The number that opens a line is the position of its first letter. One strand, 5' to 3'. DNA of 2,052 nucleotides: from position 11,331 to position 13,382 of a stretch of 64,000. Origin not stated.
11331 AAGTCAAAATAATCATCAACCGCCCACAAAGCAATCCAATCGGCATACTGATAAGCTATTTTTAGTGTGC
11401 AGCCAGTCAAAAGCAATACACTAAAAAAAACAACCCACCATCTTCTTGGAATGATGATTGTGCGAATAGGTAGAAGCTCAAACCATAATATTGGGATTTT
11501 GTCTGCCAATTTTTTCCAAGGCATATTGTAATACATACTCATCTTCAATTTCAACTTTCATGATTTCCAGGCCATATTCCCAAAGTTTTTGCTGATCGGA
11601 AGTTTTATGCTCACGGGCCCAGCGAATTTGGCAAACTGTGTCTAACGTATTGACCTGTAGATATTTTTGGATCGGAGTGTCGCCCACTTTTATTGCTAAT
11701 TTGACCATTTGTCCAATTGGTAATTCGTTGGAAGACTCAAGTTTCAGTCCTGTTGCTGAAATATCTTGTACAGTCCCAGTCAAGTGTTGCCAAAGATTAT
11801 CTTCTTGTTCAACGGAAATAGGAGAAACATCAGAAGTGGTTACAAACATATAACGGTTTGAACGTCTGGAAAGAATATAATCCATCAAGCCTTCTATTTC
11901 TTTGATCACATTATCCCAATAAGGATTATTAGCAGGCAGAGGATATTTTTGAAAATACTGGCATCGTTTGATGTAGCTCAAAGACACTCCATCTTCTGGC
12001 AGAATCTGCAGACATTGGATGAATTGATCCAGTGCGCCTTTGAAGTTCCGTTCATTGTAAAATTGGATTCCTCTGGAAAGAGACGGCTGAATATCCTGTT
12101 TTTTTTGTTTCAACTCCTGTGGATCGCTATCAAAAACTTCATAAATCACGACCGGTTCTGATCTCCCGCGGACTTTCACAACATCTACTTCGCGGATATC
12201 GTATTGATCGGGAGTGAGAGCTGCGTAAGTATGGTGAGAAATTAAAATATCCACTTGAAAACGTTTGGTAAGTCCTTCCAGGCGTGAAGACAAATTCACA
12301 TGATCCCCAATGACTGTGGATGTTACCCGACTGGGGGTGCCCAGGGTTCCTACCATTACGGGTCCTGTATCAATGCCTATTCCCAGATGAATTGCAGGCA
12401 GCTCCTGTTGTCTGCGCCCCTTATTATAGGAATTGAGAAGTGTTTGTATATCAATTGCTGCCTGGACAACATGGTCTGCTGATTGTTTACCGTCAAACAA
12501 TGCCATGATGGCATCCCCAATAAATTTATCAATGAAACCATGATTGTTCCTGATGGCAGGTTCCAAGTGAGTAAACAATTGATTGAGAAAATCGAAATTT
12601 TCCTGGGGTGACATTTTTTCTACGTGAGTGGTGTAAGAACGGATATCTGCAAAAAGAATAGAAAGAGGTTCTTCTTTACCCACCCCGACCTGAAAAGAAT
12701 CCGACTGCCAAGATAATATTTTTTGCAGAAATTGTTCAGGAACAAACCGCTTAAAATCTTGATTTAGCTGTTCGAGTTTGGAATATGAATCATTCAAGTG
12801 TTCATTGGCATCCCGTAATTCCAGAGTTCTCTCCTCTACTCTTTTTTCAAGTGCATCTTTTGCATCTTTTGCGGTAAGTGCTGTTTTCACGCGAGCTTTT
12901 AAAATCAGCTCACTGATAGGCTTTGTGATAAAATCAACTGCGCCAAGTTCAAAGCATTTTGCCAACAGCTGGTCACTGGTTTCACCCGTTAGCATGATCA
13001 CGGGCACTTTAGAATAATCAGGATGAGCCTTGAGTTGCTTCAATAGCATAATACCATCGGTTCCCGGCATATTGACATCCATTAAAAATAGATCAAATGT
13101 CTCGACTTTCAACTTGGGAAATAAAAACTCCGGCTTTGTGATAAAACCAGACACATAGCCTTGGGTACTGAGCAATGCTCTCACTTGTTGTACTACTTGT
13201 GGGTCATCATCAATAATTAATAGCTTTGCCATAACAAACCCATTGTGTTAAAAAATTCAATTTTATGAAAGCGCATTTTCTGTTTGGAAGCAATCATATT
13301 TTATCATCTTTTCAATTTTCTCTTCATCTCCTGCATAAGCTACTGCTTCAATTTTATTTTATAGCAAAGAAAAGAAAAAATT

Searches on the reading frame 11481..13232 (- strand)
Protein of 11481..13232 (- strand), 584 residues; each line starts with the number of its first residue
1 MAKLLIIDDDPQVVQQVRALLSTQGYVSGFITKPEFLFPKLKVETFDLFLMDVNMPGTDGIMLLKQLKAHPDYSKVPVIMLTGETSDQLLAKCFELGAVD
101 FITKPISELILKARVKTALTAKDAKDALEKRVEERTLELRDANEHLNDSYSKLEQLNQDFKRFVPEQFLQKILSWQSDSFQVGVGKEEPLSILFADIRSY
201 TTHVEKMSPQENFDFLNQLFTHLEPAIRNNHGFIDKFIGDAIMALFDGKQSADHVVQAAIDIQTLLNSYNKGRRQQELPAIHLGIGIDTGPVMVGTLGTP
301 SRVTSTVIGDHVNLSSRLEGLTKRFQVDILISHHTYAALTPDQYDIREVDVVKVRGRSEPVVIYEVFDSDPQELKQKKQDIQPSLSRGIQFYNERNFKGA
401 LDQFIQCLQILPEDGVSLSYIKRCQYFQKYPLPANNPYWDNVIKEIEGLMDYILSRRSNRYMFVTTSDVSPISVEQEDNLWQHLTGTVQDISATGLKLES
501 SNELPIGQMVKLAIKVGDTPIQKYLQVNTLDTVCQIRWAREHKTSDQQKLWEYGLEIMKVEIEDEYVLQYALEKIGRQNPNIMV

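Call 84: search_protein_families(library=pfam, proteins=[window:11481-13232:-], max_evalue=0.001)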
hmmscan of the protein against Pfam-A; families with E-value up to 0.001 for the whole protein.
window:11481-13232:- (584 aa): 3 families
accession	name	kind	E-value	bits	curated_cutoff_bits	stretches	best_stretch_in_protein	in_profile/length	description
PF00072.30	Response_reg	-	1.4e-25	90.1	30.2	1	5-115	2-110/111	Response regulator receiver domain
PF00211.25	Guanylate_cyc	-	7e-23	81.6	21.9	1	187-359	6-175/183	Adenylate and Guanylate cyclase catalytic domain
PF07238.19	PilZ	-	7e-09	36.4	22.5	1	456-568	3-96/102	PilZ domain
